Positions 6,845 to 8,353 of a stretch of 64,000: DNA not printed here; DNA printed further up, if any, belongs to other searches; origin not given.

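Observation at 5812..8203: Tandem paralogous ~400-aa proteins with a C-G-G-K-D-S PP-loop-like motif inside the EPS operon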

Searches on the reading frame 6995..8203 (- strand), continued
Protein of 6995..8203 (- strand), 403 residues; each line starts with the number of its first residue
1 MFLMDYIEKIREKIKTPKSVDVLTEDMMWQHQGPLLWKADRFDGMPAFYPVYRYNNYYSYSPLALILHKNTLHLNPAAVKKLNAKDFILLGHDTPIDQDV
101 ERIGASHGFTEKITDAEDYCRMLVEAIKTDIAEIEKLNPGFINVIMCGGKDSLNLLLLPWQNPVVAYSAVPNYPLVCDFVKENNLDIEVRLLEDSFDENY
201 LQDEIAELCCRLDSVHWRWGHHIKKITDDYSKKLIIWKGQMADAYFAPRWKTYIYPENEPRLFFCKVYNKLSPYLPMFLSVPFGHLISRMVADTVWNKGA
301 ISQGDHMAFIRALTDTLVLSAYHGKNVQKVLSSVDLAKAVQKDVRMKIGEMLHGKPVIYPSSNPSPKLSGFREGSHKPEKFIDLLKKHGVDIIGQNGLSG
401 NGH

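Call 26: search_protein_families(library=pfam, alignment_id=A1, max_evalue=10)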
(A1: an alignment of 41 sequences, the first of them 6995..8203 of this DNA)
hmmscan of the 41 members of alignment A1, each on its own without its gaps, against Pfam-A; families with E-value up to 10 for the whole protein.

A. member 1, window:6995-8203:- (403 aa): 1 family
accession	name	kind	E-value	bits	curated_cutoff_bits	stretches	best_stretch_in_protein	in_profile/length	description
PF12972.12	NAGLU_C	-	0.78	9.8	25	1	219-254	181-214/268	Alpha-N-acetylglucosaminidase (NAGLU) C-terminal domain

B. families by the number of members that match (of 41 scanned): 10 families
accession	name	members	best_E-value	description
PF20105.4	DUF6495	2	0.006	Family of unknown function (DUF6495)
PF03587.19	EMG1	1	0.045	EMG1/NEP1 methyltransferase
PF18041.7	MapZ_EC1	1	0.054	MapZ extracellular domain 1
PF05124.17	S_layer_C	1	0.1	S-layer like family, outer domain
PF05407.19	Peptidase_C27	1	0.15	Rubella virus endopeptidase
PF20398.3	DUF6691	1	0.15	Family of unknown function (DUF6691)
PF02660.20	G3P_acyltransf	1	0.17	Glycerol-3-phosphate acyltransferase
PF20702.3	nSTAND2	1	0.19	Novel STAND NTPase 2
PF08766.16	DEK_C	1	0.19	DEK C terminal domain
PF12972.12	NAGLU_C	1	0.78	Alpha-N-acetylglucosaminidase (NAGLU) C-terminal domain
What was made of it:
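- Closest known: Beta-lactam synthetase and carbapenam synthetase. Different: Pfam Asn_synthase does not detect any member (call 26).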

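Call 27: find_related_loci(query=A1, collection=genome_contigs, flank=10000)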
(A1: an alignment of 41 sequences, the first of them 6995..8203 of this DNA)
Query A1 (403 aa) in genome_contigs; peptide patterns used: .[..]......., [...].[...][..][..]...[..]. (x = any residue, [..] = any of these).
70 stretches matched a pattern; 45 encode a relative of the query (tblastn E <= 1e-3); 45 distinct loci.
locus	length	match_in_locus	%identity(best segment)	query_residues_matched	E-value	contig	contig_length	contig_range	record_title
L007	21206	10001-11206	94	1-402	0e+0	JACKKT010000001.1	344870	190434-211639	MAG: Kordiimonadaceae bacterium isolate HK-STAS-PROT-72 HK-STAS-PROT-72_1, whole genome shotgun sequence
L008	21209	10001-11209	87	1-403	0e+0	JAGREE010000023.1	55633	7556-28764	MAG: Alphaproteobacteria bacterium isolate HKST-UBA120 2012-05-30_1_(paired)_contig_45610, whole genome shotgun sequence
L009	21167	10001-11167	58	4-392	5e-151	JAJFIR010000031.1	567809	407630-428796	MAG: Emcibacteraceae bacterium isolate OFTM144 OFTM144_30, whole genome shotgun sequence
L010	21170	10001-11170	56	4-393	2e-145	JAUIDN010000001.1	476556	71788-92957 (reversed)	MAG: Alphaproteobacteria bacterium isolate 7_bin.75 NODE_31_length_476556_cov_1.731723, whole genome shotgun sequence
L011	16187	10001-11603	49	2-393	2e-130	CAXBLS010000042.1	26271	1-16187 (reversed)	MAG TPA_asm: uncultured Kordiimonadaceae bacterium isolate ERR2762116_concoct_57 genome assembly, contig: ERZ3422114.250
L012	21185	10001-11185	51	6-400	2e-125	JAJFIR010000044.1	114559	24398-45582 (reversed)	MAG: Emcibacteraceae bacterium isolate OFTM144 OFTM144_43, whole genome shotgun sequence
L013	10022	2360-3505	44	6-387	5e-116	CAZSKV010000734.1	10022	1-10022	MAG TPA_asm: uncultured candidatus Brocadiaceae bacterium isolate binchicken_co200_67 genome assembly, contig: k141_3379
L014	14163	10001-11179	44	1-392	4e-114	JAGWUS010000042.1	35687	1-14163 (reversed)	MAG: Burkholderiales bacterium isolate REEB401 contig-150_959, whole genome shotgun sequence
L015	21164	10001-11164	44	6-393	3e-114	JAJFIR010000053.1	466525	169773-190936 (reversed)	MAG: Emcibacteraceae bacterium isolate OFTM144 OFTM144_52, whole genome shotgun sequence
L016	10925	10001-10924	55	3-310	4e-112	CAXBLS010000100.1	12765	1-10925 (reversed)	MAG TPA_asm: uncultured Kordiimonadaceae bacterium isolate ERR2762116_concoct_57 genome assembly, contig: ERZ3422114.662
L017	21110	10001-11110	43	18-387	6e-108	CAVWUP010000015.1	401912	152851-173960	MAG: uncultured delta proteobacterium isolate MFD01689.bin.1.110 genome assembly, contig: contig_18975, whole genome sho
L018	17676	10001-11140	45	18-394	7e-104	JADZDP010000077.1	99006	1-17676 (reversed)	MAG: Deltaproteobacteria bacterium isolate SJ783 c_000000349196, whole genome shotgun sequence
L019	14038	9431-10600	42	8-394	4e-103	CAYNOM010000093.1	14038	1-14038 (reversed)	MAG TPA_asm: uncultured Polyangiales bacterium isolate SRP319275_co6_81 genome assembly, contig: NODE_1953_length_14038_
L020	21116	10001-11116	45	22-393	1e-101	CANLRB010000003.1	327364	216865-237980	uncultured Pseudoalteromonas sp. isolate 995-G.fasta genome assembly, contig: NODE_3, whole genome shotgun sequence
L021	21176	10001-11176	43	6-395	2e-99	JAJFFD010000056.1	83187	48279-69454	MAG: Planctomycetota bacterium isolate OFTM109 OFTM109_55, whole genome shotgun sequence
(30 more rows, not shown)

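Call 34: find_encoding_contigs(protein=P0094, flank=8000, max_places=1)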
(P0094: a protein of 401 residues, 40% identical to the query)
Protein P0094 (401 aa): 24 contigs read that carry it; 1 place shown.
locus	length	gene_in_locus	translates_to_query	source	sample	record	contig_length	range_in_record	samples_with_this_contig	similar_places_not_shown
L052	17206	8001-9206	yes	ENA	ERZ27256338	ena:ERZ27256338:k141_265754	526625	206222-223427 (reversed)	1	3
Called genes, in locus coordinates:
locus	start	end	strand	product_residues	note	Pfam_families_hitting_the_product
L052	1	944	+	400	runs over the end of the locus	PF13579:Glyco_trans_4_4, PF13439:Glyco_transf_4, PF20706:GT4-conflict, PF00534:Glycos_transf_1, PF13692:Glyco_trans_1_4, PF13524:Glyco_trans_1_2 (weak)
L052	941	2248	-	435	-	PF13440:Polysacc_synt_3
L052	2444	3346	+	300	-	PF00685:Sulfotransfer_1 (faint), PF13469:Sulfotransfer_3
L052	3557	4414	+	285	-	PF05050:Methyltransf_21 (faint)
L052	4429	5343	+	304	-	PF01073:3Beta_HSD, PF01370:Epimerase, PF02719:Polysacc_synt_2, PF04321:RmlD_sub_bind, PF05368:NmrA (weak), PF07993:NAD_binding_4 (faint), PF16363:GDP_Man_Dehyd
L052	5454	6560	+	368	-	PF14099:Polysacc_lyase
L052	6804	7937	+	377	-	PF13439:Glyco_transf_4, PF13579:Glyco_trans_4_4, PF20706:GT4-conflict, PF00534:Glycos_transf_1, PF13692:Glyco_trans_1_4, PF13524:Glyco_trans_1_2 (weak)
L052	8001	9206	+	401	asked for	-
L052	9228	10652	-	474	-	PF04932:Wzy_C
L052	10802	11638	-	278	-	-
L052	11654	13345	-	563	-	-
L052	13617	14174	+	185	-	PF02563:Poly_export, PF10531:SLBB (weak), PF22461:SLBB_2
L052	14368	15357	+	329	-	PF00535:Glycos_transf_2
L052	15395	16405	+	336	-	PF00535:Glycos_transf_2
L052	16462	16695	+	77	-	PF00550:PP-binding (weak)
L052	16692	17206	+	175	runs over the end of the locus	PF25087:GMPPB_C (faint), PF25084:LbH_EIF2B (faint), PF00132:Hexapep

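Call 35: find_encoding_contigs(protein=P0079, flank=8000, max_places=1)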
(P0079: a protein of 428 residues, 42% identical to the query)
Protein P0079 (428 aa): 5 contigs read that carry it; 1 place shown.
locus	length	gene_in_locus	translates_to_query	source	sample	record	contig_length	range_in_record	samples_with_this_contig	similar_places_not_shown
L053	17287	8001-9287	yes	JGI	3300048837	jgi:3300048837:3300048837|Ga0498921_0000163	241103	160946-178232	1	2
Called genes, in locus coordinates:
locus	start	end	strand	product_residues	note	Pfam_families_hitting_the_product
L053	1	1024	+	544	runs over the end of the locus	PF00118:Cpn60_TCP1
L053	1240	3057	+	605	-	PF13522:GATase_6 (weak), PF13537:GATase_7, PF00733:Asn_synthase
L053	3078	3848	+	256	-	PF01734:Patatin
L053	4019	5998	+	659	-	PF13646:HEAT_2 (weak), PF00160:Pro_isomerase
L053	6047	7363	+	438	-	PF03109:ABC1, PF01163:RIO1 (weak), PF27536:UbiB_helical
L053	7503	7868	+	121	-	-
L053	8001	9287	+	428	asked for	-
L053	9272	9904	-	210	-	-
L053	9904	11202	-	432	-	PF20706:GT4-conflict (weak), PF00534:Glycos_transf_1, PF13692:Glyco_trans_1_4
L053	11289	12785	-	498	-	-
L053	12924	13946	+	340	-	PF08240:ADH_N, PF00107:ADH_zinc_N, PF13602:ADH_zinc_N_2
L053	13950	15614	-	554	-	PF00501:AMP-binding, PF23562:AMP-binding_C_3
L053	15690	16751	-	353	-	-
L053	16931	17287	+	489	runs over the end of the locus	PF13620:CarboxypepD_reg, PF13715:CarbopepD_reg_2 (faint), PF13620:CarboxypepD_reg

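Call 36: find_encoding_contigs(protein=P0109, flank=8000, max_places=1)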
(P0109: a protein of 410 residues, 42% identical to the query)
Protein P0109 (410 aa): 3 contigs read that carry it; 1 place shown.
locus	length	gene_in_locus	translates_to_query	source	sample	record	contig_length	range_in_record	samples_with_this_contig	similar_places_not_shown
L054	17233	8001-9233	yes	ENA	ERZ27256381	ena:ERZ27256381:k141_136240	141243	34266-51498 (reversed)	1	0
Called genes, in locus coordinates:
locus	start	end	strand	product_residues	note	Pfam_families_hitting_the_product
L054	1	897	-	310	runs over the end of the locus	PF02729:OTCace_N, PF00185:OTCace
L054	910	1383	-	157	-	PF03652:RuvX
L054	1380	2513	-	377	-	PF11288:DUF3089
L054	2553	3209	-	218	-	PF02798:GST_N, PF13417:GST_N_3, PF13409:GST_N_2, PF00043:GST_C, PF13410:GST_C_2, PF14497:GST_C_3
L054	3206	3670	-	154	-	PF08327:AHSA1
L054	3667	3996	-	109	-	PF12840:HTH_20, PF01022:HTH_5, PF12802:MarR_2 (weak)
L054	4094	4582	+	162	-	-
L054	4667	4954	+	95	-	PF02686:GatC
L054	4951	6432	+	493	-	PF01425:Amidase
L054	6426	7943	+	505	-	PF02934:GatB_N, PF02637:GatB_Yqey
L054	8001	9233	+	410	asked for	-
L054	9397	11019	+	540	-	PF05697:Trigger_N, PF00254:FKBP_C, PF05698:Trigger_C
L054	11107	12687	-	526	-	-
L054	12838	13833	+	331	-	PF00535:Glycos_transf_2, PF13641:Glyco_tranf_2_3 (weak)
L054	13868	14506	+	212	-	PF00574:CLP_protease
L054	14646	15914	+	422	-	PF06689:zf-C4_ClpX, PF01078:Mg_chelatase (faint), PF05496:RuvB_N (faint), PF00004:AAA, PF07724:AAA_2, PF07728:AAA_5 (weak), PF13401:AAA_22 (faint), PF10431:ClpB_D2-small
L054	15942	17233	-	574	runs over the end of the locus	PF00732:GMC_oxred_N, PF01266:DAO (faint), PF05199:GMC_oxred_C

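Call 46: search_protein_representatives(alignment_id=A1)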
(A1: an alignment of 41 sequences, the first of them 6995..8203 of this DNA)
Query: 41 sequences, 394 profile positions. Proteins with E-value up to 0.001 (for the whole library): 221; up to 1e-10: 195; up to 1e-30: 109. The best 150 are listed.
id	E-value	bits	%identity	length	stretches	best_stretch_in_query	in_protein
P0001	1.2e-173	594.0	-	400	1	3-393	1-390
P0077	5.8e-160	548.9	-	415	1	4-391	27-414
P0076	1.2e-157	541.3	-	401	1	4-392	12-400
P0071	5.0e-153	526.1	-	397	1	4-392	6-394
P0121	1.3e-142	491.8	-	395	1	14-393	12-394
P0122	2.4e-142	490.9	-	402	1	4-393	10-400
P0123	1.9e-140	484.6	-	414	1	6-392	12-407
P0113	1.9e-139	481.3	-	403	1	7-391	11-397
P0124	3.8e-139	480.4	-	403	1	4-392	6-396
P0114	4.9e-139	480.0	-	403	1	4-385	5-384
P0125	1.0e-134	465.8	-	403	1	4-392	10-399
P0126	1.5e-133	461.9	-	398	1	12-387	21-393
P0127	5.2e-133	460.2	-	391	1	4-393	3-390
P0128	6.0e-133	460.0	-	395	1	5-392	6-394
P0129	8.0e-133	459.6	-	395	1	12-392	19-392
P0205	2.7e-43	164.8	-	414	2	36-248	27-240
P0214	1.1e-35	139.7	-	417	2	35-243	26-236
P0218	1.6e-33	132.6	-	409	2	110-248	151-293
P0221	5.2e-31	124.3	-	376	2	83-255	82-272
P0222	2.2e-30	122.3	-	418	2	106-246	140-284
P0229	7.8e-29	117.2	-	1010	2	45-246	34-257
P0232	5.3e-28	114.4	-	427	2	115-246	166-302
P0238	3.8e-27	111.6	-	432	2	108-249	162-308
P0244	1.1e-26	110.1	-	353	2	46-260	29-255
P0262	4.6e-23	98.2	-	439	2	112-249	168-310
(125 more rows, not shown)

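Call 47: search_protein_families(library=pfam, proteins=[P0205, P0214, P0218, P0222, P0229, P0232, P0238, P0244, P0262, P0221], max_evalue=1)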
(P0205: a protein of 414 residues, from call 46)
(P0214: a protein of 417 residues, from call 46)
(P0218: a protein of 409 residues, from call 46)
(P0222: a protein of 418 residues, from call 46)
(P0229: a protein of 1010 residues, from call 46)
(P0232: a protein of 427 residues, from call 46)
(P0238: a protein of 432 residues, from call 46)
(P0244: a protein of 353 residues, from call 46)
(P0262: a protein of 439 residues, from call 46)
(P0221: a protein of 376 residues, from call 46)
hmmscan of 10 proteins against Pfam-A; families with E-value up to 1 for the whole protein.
P0205 (414 aa): 0 families

P0214 (417 aa): 1 family
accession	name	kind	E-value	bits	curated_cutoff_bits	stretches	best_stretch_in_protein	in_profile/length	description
PF19114.6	EsV_1_7_cys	-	0.045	14.1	25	1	231-253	12-34/35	EsV-1-7 cysteine-rich motif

P0218 (409 aa): 0 families

P0222 (418 aa): 1 family
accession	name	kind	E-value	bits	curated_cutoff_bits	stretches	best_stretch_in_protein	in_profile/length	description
PF18419.6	ATP-grasp_6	-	0.22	11.6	25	1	147-167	24-44/54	ATP-grasp-like domain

P0229 (1010 aa): 7 families
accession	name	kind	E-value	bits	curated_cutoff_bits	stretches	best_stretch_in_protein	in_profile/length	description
PF00535.33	Glycos_transf_2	-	1.3e-10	41.9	23.3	1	462-566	12-113/168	Glycosyl transferase family 2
PF10111.15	Glyco_tranf_2_2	-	1.6e-07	31.6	27.3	1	465-564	17-114/276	Glycosyltransferase like family 2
PF00534.26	Glycos_transf_1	-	2.4e-07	30.9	26.4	1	892-957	62-127/172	Glycosyl transferases group 1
PF20706.3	GT4-conflict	-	3.2e-05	23.5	26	1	913-963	272-323/385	Family 4 Glycosyltransferase in conflict systems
PF13692.12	Glyco_trans_1_4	-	3.4e-05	24.5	27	1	890-975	47-132/142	Glycosyl transferases group 1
PF02709.20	Glyco_transf_7C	-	4.4e-05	23.5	23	1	599-647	19-67/78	N-terminal domain of galactosyltransferase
PF13896.12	Glyco_transf_49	-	0.025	14.3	27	1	519-558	118-157/329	Glycosyl-transferase for dystroglycan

P0232 (427 aa): 0 families

P0238 (432 aa): 1 family
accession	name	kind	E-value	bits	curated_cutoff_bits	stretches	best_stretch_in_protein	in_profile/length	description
PF25413.1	Rossman_Mical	-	0.24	11.9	27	0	164-264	6-102/130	Mical, Rossman domain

P0244 (353 aa): 0 families

P0262 (439 aa): 0 families

P0221 (376 aa): 1 family
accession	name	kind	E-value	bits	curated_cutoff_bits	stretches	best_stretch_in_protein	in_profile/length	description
PF11123.14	DNA_Packaging_2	-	0.25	11.9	27.5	1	189-201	34-46/79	DNA packaging protein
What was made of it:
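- P0229 is a 1010-aa fusion of the family domain with GT2 and GT4 (call 47). There is a direct fusion to GT2 and GT4 (call 47).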

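Call 66: find_encoding_contigs(protein=P0229, flank=8000, max_places=1)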
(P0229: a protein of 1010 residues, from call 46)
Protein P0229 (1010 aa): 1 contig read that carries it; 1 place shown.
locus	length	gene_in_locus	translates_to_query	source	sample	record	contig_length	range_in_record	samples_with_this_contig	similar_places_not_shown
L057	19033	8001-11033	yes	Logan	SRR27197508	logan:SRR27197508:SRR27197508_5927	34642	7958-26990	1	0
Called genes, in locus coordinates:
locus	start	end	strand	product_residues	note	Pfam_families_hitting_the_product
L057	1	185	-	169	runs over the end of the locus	-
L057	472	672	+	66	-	-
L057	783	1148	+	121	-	PF09685:MamF_MmsF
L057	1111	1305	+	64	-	-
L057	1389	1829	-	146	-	PF00571:CBS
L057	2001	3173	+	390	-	PF01266:DAO, PF13450:NAD_binding_8 (weak)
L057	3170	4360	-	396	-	PF07429:Glyco_transf_56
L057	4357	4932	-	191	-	PF00132:Hexapep (faint)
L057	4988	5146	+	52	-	-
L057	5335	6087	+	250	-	-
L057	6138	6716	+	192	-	PF03352:Adenine_glyco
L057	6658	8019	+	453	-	PF13439:Glyco_transf_4, PF20706:GT4-conflict, PF00534:Glycos_transf_1, PF13692:Glyco_trans_1_4, PF13524:Glyco_trans_1_2 (faint)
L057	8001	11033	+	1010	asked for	PF00535:Glycos_transf_2, PF10111:Glyco_tranf_2_2 (weak), PF00534:Glycos_transf_1 (weak)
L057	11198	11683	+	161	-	-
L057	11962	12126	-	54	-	-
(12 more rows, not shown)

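Call 67: find_encoding_contigs(protein=P0218, flank=8000, max_places=2)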
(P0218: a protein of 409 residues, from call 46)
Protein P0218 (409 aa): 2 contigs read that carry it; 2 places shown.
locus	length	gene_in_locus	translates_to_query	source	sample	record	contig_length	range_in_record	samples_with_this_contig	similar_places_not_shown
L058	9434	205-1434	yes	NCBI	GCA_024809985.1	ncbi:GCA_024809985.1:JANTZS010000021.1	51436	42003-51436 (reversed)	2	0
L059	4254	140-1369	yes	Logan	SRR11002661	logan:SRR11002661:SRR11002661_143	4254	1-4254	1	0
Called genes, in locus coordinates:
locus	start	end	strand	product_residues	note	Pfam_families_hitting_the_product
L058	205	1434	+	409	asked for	-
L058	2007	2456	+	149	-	-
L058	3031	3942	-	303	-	PF13276:HTH_21, PF00665:rve, PF13333:rve_2 (weak)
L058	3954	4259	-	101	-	PF01527:HTH_Tnp_1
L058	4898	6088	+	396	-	PF08323:Glyco_transf_5 (faint), PF13439:Glyco_transf_4, PF13579:Glyco_trans_4_4, PF20706:GT4-conflict, PF00534:Glycos_transf_1, PF13692:Glyco_trans_1_4, PF13524:Glyco_trans_1_2 (weak)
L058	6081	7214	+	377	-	PF02350:Epimerase_2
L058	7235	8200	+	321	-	PF00685:Sulfotransfer_1 (weak)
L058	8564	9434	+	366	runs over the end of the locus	PF13439:Glyco_transf_4, PF13579:Glyco_trans_4_4, PF20706:GT4-conflict, PF00534:Glycos_transf_1, PF13692:Glyco_trans_1_4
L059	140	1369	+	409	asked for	-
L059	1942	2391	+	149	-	-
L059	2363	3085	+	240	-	-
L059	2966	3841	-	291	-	PF13276:HTH_21, PF00665:rve, PF13333:rve_2 (weak)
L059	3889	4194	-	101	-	PF01527:HTH_Tnp_1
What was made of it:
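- The sister family also lies beside GT4, an epimerase and a sulfotransferase (call 67).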
